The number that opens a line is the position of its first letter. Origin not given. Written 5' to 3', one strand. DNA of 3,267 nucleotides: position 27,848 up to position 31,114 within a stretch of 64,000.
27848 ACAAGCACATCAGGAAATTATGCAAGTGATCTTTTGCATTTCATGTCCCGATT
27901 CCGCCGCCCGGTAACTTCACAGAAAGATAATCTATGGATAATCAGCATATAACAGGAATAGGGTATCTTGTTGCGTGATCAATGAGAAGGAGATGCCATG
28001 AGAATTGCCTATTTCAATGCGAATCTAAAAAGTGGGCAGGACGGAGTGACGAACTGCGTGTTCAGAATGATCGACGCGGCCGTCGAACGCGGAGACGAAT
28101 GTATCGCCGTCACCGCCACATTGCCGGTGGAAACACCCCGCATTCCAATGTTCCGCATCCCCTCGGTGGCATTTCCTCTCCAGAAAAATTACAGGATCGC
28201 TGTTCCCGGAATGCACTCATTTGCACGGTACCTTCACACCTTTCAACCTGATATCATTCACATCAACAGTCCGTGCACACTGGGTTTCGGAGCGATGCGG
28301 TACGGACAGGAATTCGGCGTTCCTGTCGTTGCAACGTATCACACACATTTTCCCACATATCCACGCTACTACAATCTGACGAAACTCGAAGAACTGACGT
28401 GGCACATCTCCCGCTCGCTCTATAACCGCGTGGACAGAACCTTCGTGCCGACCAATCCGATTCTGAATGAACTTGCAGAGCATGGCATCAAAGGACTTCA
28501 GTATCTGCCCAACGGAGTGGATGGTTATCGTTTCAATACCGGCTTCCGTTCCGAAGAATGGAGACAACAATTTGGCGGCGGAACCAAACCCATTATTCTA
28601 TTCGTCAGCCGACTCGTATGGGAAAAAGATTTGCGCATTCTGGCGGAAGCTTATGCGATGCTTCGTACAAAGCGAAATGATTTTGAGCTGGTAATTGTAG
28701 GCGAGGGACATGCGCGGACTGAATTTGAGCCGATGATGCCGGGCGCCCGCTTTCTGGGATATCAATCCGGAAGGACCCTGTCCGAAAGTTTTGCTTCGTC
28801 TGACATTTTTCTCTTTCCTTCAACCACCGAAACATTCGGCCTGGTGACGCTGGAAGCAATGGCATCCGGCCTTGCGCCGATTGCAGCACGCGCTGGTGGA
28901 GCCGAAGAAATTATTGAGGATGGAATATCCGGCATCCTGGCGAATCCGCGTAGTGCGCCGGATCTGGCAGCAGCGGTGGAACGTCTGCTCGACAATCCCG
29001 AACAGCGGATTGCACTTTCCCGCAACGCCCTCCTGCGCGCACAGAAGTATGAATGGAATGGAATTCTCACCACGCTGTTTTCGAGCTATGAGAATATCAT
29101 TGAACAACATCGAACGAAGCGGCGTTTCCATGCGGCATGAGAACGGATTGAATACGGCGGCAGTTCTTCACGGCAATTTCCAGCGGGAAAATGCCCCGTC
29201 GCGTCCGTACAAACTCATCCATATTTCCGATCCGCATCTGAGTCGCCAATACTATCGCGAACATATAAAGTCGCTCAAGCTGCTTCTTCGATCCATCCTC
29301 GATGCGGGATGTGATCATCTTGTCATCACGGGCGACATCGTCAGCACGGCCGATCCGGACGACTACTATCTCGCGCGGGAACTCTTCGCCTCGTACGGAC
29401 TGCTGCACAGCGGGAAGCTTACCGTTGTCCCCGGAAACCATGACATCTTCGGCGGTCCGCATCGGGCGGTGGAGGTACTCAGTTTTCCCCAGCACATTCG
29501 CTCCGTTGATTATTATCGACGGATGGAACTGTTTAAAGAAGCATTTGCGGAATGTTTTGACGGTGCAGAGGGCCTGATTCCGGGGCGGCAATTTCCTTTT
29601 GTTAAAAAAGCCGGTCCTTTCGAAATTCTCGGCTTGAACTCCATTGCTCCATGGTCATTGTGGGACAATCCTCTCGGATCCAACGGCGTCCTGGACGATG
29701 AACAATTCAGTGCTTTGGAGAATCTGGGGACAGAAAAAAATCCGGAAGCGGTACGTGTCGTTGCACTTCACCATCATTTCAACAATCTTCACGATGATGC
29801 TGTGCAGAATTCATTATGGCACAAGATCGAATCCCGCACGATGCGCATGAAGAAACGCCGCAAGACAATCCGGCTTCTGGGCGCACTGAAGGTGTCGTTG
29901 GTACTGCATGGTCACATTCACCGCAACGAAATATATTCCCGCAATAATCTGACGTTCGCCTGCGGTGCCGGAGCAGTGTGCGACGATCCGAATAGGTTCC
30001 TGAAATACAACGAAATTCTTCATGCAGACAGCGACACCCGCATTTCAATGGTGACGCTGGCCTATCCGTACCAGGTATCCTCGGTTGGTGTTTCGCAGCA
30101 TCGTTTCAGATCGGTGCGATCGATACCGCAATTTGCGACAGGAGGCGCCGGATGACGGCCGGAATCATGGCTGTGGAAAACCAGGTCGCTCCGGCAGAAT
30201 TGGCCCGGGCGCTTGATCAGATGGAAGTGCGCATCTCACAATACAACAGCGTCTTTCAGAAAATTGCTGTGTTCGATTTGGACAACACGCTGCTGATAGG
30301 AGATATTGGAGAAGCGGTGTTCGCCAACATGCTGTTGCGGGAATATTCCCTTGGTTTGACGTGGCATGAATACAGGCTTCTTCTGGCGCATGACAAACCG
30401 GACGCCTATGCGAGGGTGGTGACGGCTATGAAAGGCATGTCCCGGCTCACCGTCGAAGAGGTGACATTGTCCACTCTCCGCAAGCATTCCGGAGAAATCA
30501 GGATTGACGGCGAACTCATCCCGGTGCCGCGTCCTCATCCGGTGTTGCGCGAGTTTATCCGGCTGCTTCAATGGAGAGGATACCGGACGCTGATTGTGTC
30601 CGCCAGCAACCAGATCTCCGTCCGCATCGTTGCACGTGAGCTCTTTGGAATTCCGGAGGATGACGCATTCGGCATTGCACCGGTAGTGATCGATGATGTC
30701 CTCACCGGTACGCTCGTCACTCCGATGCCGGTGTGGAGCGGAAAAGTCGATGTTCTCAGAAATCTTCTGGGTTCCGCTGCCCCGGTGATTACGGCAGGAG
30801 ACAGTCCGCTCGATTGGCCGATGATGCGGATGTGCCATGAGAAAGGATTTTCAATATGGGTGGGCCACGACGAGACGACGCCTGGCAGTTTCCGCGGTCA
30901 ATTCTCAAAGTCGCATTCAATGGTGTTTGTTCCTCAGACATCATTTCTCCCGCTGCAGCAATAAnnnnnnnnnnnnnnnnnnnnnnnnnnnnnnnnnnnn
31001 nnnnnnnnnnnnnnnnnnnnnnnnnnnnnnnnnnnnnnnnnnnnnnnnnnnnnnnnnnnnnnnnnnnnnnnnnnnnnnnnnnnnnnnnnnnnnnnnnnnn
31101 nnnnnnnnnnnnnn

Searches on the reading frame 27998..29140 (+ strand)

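Call 5: search_protein_families(library=pfam, proteins=[window:27998-29140:+], max_evalue=0.01)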
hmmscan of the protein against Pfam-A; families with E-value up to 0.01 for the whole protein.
window:27998-29140:+ (380 aa): 6 families
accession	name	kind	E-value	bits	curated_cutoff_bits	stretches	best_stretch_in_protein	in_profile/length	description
PF00534.26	Glycos_transf_1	-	1.6e-35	122.6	26.4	1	186-344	3-169/172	Glycosyl transferases group 1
PF13692.12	Glyco_trans_1_4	-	1.3e-32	113.4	27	1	197-333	1-142/142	Glycosyl transferases group 1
PF13439.12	Glyco_transf_4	-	5.6e-29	101.8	28.5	1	15-175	2-167/170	Glycosyltransferase Family 4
PF13579.12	Glyco_trans_4_4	-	2.3e-16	61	29.7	1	16-173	2-158/158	Glycosyl transferase 4-like domain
PF20706.3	GT4-conflict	-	3.4e-09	36.6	26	1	171-355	169-380/385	Family 4 Glycosyltransferase in conflict systems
PF13524.12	Glyco_trans_1_2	-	1.2e-07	32.2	25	1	226-351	12-133/144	Glycosyl transferase-like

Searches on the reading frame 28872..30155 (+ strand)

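Call 5: search_protein_families(library=pfam, proteins=[window:28872-30155:+], max_evalue=0.01)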
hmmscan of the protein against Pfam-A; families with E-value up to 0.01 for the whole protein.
window:28872-30155:+ (427 aa): 2 families
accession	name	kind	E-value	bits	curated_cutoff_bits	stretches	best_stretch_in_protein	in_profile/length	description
PF00149.33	Metallophos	-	5.7e-13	50.2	21.5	1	114-351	2-190/191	Calcineurin-like phosphoesterase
PF12850.12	Metallophos_2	-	1.3e-06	29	27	1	114-201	2-60/154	Calcineurin-like phosphoesterase superfamily domain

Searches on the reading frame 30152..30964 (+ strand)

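Call 52: search_protein_families(library=pfam, proteins=[window:30152-30964:+], max_evalue=0.001)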
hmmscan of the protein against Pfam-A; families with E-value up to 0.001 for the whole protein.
window:30152-30964:+ (270 aa): 2 families
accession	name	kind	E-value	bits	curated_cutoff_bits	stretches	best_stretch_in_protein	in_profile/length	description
PF12710.13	HAD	-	5.3e-16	60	27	1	39-226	1-189/189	haloacid dehalogenase-like hydrolase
PF00702.32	Hydrolase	-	1.3e-08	35.9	26.4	1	37-226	2-188/191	haloacid dehalogenase-like hydrolase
